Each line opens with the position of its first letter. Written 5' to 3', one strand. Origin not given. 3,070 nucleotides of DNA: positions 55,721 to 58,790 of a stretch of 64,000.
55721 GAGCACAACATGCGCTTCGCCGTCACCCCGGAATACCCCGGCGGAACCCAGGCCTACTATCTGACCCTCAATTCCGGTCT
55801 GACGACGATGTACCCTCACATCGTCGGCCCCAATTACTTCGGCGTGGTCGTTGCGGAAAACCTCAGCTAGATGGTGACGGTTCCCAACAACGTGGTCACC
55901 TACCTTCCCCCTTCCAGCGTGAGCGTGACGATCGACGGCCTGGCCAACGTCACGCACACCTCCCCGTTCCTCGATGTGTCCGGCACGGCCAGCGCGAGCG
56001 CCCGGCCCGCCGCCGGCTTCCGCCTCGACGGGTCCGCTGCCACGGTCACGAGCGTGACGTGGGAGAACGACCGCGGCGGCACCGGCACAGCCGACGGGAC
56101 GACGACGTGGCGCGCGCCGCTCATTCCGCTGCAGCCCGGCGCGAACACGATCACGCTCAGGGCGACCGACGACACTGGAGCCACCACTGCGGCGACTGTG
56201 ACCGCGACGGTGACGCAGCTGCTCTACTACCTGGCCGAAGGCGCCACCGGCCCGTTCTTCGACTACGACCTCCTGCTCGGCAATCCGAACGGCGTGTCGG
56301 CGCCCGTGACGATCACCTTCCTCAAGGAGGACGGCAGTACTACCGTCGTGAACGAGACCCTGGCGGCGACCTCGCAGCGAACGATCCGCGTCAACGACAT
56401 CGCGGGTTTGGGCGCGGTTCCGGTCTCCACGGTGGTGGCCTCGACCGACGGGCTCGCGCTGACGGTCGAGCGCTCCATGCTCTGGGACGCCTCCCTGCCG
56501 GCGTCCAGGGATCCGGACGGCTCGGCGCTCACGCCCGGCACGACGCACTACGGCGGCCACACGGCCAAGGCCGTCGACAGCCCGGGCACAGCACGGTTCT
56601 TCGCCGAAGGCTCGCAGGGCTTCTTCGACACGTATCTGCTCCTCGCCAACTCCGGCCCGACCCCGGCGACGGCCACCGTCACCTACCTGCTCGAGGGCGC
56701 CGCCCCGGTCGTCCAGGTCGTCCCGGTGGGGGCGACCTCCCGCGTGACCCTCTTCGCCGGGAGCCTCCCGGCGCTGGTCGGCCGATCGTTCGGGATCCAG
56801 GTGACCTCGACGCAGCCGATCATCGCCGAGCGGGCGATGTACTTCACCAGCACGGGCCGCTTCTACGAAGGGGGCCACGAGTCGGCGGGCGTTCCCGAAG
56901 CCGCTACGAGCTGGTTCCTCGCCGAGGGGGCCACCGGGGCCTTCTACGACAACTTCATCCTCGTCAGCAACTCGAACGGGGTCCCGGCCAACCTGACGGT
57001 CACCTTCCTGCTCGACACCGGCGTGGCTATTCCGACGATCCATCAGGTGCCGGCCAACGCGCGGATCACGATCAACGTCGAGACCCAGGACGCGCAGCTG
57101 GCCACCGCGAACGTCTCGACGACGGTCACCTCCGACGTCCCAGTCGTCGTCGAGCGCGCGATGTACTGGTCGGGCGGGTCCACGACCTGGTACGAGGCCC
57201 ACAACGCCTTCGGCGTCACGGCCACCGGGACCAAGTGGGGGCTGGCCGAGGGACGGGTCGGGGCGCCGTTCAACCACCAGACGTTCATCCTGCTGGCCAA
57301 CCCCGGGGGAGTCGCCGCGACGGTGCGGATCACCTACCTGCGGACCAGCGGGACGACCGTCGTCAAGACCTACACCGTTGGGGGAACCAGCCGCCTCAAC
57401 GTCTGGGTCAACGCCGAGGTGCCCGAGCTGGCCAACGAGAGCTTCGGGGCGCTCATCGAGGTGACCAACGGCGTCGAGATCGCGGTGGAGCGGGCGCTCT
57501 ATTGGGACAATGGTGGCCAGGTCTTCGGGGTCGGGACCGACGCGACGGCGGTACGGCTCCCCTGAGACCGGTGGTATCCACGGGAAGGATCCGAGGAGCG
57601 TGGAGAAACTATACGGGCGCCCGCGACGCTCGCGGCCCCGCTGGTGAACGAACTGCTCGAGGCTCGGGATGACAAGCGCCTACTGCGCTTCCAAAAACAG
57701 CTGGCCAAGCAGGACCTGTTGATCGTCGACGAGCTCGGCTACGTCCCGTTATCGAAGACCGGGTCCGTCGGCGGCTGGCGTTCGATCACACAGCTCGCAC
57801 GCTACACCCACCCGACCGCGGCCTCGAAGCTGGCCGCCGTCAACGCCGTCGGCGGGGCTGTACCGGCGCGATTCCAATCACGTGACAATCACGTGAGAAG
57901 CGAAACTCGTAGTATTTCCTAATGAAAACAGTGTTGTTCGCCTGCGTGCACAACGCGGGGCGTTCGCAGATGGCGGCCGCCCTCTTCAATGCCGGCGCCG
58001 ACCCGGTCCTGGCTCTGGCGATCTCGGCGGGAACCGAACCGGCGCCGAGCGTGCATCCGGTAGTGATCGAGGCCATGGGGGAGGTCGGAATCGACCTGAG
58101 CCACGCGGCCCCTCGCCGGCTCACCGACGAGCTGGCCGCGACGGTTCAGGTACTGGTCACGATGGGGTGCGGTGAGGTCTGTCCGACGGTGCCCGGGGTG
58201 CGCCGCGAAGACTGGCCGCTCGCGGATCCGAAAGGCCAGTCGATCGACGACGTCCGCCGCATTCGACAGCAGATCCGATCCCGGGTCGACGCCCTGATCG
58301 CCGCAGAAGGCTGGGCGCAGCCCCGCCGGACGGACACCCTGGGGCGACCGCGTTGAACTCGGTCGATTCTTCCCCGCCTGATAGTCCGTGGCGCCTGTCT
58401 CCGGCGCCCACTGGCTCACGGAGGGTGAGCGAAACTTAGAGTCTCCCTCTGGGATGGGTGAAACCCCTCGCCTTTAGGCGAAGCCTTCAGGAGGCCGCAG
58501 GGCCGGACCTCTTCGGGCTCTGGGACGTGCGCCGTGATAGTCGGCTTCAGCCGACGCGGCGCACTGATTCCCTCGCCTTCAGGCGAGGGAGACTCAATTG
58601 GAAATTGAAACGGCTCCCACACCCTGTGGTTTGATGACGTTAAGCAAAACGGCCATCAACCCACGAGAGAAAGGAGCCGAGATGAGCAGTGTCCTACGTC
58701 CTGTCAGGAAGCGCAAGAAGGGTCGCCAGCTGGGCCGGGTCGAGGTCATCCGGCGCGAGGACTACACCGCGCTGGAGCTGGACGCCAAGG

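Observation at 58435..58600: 158-bp element in three identical copies inserts exactly 3' of CTTAG without target duplication (filled and empty sites both present in the window)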

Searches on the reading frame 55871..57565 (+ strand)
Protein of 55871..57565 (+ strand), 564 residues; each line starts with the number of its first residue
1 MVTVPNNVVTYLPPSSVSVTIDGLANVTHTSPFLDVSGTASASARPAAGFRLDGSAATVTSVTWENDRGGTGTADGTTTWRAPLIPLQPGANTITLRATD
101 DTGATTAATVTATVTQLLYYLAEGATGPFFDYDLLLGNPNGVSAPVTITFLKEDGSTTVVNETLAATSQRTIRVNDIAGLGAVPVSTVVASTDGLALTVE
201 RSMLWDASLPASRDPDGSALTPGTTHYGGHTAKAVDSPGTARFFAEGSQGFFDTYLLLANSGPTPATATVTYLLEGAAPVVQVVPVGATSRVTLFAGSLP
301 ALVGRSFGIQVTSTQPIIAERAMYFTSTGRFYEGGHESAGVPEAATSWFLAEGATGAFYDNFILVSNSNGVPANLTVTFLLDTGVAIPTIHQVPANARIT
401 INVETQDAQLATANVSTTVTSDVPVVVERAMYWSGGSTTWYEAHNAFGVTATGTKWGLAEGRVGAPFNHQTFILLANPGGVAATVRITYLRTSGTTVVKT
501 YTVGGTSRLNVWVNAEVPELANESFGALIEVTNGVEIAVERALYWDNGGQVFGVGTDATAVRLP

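Call 10: search_protein_families(library=pfam, proteins=[window:55871-57565:+], max_evalue=0.01)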
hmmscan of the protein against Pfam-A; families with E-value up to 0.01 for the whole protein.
window:55871-57565:+ (564 aa): 1 family
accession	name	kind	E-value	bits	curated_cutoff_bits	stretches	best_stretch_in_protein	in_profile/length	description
PF22352.2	K319L-like_PKD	-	0.0014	19.1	27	1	50-114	14-84/84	K319L-like, PKD domain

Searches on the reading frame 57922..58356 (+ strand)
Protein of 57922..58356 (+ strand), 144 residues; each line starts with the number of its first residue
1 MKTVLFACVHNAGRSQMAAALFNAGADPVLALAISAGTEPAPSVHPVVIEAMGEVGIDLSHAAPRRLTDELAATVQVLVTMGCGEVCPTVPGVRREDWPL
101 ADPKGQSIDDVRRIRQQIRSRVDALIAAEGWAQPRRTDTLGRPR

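Call 10: search_protein_families(library=pfam, proteins=[window:57922-58356:+], max_evalue=0.01)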
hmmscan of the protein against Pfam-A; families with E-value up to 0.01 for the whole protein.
window:57922-58356:+ (144 aa): 1 family
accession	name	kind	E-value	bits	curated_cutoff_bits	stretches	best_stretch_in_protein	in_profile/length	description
PF01451.26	LMWPc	-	4.2e-18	66.4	23.2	1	4-125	1-143/144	Low molecular weight phosphotyrosine protein phosphatase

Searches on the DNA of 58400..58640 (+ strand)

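Call 14: search_dna_similar(query=window:58440-58597:+, collection=plasmids, mode=distant, max_evalue=0.001, max_rows=40)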
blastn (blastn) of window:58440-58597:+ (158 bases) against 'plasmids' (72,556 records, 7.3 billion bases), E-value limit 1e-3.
Records with a match: 1; places in all: 1; records where one place covers at least 80% of the query: 0.
Best place of each record, by identity: 80-90% 1.
By first word of the organism name: Shinella 1.
By predicted mobility (MOB-suite, as given by PLSDB): non-mobilizable 1.
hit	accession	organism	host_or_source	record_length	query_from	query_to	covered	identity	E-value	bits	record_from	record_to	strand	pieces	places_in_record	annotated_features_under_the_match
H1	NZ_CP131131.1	Shinella zoogloeoides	isolate,Activated charcoal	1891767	41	93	34%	86.0%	6e-6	58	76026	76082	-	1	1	none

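Call 25: search_rna_families(source=window, start=58400, end=58640, threshold=evalue, max_evalue=10)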
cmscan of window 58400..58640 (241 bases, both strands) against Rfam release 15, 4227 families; matches with E-value up to 10: 3.
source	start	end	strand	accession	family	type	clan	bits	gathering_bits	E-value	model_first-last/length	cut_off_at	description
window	58571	58589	+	RF03260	mir-8229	Gene; miRNA;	-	13.9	45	4.3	1-59/59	no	mir-8229 microRNA precursor family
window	58454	58486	+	RF01101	TLS-PK6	Cis-reg;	-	13.4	44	3.6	1-40/40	no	Pseudoknot of tRNA-like structure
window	58466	58593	+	RF01728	STAXI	Gene; sRNA;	-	11.9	40.5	1.7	1-153/153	no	STAXI RNA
